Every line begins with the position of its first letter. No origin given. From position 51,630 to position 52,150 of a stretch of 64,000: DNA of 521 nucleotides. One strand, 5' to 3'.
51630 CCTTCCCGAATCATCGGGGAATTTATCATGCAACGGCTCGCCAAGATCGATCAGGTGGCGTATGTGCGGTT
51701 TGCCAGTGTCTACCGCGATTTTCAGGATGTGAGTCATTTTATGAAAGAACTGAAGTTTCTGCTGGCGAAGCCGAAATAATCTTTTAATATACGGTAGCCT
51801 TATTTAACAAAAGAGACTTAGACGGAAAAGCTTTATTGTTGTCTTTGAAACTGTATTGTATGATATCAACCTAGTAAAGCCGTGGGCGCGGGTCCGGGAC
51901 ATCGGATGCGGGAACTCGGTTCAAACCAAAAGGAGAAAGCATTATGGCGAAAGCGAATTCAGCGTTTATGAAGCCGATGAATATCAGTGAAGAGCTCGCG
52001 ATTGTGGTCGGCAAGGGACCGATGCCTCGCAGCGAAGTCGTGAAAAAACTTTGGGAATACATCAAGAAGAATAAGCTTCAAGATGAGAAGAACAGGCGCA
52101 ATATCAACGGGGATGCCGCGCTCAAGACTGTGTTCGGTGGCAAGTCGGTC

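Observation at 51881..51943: Conserved about 60-nt 5' leader shared by the two paralogous SWIB genes: candidate cis-regulatory RNA or operator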

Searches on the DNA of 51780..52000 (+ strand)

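Call 12: search_rna_families(source=window, start=51780, end=52000, threshold=evalue, max_evalue=10)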
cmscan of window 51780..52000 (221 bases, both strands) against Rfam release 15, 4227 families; matches with E-value up to 10: 3.
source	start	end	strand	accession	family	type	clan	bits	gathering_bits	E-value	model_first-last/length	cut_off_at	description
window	51898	51995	+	RF01932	bxd_4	Gene; lncRNA;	-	18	40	0.33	1-106/106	no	Bithoraxoid conserved region 4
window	51890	51967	-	RF02480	GlsR14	Gene; snRNA; snoRNA; CD-box;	-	12.1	90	1.4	1-68/68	no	Small nucleolar RNA GlsR14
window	51890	51977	-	RF02706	TeloSII_ncR30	Gene; sRNA;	-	9.8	86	3.9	1-226/226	no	TeloSII non coding RNA 30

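Call 38: build_rna_model(alignment_id=A2, structure=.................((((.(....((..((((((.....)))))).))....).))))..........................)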
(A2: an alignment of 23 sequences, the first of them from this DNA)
Model R1 built from alignment A2 (23 sequences, 87 columns); structure: as given.
model positions 83; base pairs 13; branch points 0; effective number of sequences 1.74; information 0.684 bits per position. Calibrated on 0.2 Mb of random sequence (short: E-values are rough).
structure used (alignment columns):
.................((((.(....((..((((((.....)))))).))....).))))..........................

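Call 39: search_with_rna_model(model_id=R1, source=window, filters=off, max_evalue=10)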
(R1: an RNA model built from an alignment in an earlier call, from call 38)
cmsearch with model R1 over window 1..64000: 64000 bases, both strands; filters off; matches with E-value up to 10: 3.
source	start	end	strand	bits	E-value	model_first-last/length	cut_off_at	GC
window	51865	51946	+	102.9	8.7e-24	1-83/83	no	0.54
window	60341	60422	+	81.7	2.3e-18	1-83/83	no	0.48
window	17423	17504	+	11.1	3.2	1-83/83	no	0.37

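Call 40: search_with_rna_model(model_id=R1, sources=[L005, L006, L007, L008, L012, L018, L054, L092, L010, L013, L014, L019, L022, L023, L024, L025, L029, L031, L033, L035, L036, L042, L087, L089, L091, L095, L096, L098, L099, L088], max_evalue=10, show_alignments=6)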
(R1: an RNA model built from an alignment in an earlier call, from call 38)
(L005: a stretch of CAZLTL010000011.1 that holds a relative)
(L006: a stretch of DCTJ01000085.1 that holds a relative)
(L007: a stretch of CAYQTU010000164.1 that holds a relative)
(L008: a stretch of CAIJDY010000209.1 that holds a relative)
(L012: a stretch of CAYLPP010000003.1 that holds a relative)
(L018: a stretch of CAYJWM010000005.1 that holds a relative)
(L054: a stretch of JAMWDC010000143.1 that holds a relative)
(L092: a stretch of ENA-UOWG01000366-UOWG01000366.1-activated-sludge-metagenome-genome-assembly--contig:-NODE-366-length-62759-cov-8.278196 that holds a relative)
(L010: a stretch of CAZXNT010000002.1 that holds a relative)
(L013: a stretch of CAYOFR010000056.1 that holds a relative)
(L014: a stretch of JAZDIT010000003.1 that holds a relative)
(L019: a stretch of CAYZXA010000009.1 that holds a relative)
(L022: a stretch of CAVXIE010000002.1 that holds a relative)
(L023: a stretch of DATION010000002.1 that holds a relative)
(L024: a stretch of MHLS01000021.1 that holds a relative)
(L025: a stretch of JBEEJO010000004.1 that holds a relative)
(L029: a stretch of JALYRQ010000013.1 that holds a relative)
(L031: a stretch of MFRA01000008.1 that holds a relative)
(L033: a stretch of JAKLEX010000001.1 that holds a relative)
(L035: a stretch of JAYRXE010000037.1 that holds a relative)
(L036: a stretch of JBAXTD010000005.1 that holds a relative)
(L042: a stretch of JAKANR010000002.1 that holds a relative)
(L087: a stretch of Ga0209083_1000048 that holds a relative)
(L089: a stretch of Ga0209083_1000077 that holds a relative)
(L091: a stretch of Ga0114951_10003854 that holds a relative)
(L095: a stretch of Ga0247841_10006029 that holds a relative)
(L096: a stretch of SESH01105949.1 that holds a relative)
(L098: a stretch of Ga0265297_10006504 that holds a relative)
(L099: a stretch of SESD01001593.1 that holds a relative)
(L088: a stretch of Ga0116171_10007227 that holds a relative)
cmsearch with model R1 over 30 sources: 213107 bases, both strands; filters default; matches with E-value up to 10: 15.
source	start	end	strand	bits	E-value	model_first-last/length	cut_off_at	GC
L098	7580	7662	-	108.2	1.3e-24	1-83/83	no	0.54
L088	1868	1950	-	107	2.6e-24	1-83/83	no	0.53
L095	12026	12108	-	104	1.5e-23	1-83/83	no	0.58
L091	4166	4247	+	103.9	1.6e-23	1-83/83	no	0.52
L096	9690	9771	-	103.9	1.6e-23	1-83/83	no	0.52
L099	902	983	-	103.9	1.6e-23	1-83/83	no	0.52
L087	8649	8730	+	102.9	2.8e-23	1-83/83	no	0.52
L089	3000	3083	+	75.2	3.7e-16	1-83/83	no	0.55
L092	7648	7731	+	49.7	1.3e-09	1-83/83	no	0.45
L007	1126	1198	+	29.3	0.00024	1-83/83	no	0.44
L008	786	868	+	28.7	0.00032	1-83/83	no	0.53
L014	2049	2092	+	15.9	0.65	1-83/83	no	0.27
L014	3584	3628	-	15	1.1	1-83/83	no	0.31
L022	1951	1997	+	14.7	1.3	1-83/83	no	0.36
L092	13256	13314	-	13.6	2.4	1-83/83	no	0.37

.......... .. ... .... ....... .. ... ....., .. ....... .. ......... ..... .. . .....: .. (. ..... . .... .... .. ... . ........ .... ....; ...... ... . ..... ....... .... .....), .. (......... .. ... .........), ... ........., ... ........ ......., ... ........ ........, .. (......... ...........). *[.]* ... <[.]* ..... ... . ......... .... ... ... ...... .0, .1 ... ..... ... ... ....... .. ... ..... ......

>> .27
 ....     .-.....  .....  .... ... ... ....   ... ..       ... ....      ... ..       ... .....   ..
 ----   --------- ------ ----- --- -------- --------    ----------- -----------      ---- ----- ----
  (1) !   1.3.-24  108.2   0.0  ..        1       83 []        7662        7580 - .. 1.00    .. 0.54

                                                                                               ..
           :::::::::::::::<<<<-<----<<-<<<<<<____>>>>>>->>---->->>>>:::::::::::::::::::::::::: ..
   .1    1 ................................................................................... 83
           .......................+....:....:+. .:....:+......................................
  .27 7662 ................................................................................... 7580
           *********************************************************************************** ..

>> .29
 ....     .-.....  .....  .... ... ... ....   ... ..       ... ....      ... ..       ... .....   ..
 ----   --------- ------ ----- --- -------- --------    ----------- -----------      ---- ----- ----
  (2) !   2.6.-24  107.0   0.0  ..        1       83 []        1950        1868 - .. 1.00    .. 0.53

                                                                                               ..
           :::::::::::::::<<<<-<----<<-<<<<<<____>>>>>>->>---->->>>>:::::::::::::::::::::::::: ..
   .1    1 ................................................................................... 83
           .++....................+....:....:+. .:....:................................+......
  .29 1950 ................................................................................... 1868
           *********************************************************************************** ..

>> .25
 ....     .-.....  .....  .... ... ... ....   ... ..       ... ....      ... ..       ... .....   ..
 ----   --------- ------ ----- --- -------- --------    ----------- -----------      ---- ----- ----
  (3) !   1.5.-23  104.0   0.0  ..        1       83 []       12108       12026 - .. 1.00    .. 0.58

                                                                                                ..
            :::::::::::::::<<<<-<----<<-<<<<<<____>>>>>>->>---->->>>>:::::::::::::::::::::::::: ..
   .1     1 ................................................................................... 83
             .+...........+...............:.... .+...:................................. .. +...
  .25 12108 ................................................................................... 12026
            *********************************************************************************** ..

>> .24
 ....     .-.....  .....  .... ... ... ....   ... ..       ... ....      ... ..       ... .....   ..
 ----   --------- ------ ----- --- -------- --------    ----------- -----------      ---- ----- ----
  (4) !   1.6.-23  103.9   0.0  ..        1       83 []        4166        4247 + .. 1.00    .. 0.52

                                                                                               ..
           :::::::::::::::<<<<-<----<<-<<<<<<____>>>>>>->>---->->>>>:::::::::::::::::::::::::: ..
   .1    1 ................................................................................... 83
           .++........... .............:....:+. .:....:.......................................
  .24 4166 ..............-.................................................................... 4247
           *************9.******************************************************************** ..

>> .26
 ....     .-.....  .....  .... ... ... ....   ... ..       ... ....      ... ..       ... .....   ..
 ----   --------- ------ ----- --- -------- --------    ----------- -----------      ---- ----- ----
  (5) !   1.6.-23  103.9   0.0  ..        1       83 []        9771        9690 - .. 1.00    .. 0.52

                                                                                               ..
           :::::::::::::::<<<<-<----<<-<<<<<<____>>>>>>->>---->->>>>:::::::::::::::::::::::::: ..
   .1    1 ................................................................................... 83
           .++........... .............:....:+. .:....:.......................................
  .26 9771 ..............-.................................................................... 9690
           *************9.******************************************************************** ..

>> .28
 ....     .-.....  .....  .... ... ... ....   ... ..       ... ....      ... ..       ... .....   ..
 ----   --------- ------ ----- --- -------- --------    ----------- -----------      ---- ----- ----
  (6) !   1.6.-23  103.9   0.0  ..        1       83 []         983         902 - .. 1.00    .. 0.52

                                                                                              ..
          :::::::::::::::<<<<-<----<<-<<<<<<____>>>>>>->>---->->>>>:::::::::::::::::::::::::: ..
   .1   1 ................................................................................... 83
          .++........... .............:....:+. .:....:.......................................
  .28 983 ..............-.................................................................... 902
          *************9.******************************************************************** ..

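Call 41: search_with_rna_model(model_id=R1, sources=[window, L001, L002, L003, L004, L006, L007, L008, L009, L011, L027, L082, L084, L088, L089, L091, L092, L095, L097, L100, L101, L107, L111, L116, L126, L081, L005, L012], max_evalue=0.01, make_alignment=true)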
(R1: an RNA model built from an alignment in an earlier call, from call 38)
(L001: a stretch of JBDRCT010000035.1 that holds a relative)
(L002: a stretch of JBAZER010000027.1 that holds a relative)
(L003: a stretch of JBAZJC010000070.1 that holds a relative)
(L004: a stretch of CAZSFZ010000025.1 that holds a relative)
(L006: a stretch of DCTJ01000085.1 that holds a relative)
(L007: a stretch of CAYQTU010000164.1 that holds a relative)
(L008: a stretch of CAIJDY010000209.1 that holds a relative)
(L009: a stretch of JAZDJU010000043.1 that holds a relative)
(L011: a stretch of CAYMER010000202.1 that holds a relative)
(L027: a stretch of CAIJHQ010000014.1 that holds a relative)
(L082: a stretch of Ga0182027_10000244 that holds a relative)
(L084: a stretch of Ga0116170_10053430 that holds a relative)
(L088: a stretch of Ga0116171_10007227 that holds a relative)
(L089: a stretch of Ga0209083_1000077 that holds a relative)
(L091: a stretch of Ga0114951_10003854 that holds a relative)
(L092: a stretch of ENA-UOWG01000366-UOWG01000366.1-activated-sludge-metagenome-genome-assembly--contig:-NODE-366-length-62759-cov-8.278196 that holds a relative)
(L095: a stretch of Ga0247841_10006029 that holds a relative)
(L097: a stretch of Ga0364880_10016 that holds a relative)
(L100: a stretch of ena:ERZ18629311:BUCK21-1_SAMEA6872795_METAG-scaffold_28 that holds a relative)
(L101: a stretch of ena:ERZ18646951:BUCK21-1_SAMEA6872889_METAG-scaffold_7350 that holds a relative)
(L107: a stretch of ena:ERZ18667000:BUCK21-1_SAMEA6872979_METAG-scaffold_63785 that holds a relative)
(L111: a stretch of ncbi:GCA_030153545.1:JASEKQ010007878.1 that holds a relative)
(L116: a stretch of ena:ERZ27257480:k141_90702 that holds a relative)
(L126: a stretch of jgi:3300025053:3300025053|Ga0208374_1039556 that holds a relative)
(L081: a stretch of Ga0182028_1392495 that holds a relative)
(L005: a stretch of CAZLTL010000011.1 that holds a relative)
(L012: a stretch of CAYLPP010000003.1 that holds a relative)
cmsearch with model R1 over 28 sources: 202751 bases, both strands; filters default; matches with E-value up to 0.01: 26.
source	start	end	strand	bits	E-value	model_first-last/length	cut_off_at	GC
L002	2421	2503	+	108.2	1.2e-24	1-83/83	no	0.54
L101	1421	1503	+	107.5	1.8e-24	1-83/83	no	0.55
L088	1868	1950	-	107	2.5e-24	1-83/83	no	0.53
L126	149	231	+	106.6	3e-24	1-83/83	no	0.53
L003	2421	2503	+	106.1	4.1e-24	1-83/83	no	0.55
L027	2412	2494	+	105.1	7.4e-24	1-83/83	no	0.58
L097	2007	2088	-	104.5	1e-23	1-83/83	no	0.56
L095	12026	12108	-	104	1.4e-23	1-83/83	no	0.58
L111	1421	1503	+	104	1.4e-23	1-83/83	no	0.54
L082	2213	2295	+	103.9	1.5e-23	1-83/83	no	0.54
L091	4166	4247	+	103.9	1.5e-23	1-83/83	no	0.52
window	51865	51946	+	102.9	2.7e-23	1-83/83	no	0.54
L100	1422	1503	+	102.9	2.7e-23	1-83/83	no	0.52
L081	1335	1417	-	102.2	4e-23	1-83/83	no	0.59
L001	2421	2503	+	102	4.6e-23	1-83/83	no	0.53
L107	778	860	+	101.2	7.3e-23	1-83/83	no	0.53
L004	2423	2503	+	99.4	2.1e-22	1-83/83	no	0.56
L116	1377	1459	+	94.2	4.6e-21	1-83/83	no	0.53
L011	1192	1275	+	91.8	1.9e-20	1-83/83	no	0.58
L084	1502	1584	-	88.6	1.3e-19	1-83/83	no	0.49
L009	2412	2494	+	87.3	2.8e-19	1-83/83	no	0.51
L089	3000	3083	+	75.2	3.6e-16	1-83/83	no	0.55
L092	7648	7731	+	49.7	1.3e-09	1-83/83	no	0.45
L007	1126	1198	+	29.3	0.00022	1-83/83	no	0.44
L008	786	868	+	28.7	0.00031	1-83/83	no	0.53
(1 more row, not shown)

Alignment A3: 26 matches aligned to the model, 114 columns, each read 5' to 3' on its own strand. Consensus structure (alignment columns), stored with it:
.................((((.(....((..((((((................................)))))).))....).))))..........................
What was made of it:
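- The element is restricted to SWIB genes (calls 39-41).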
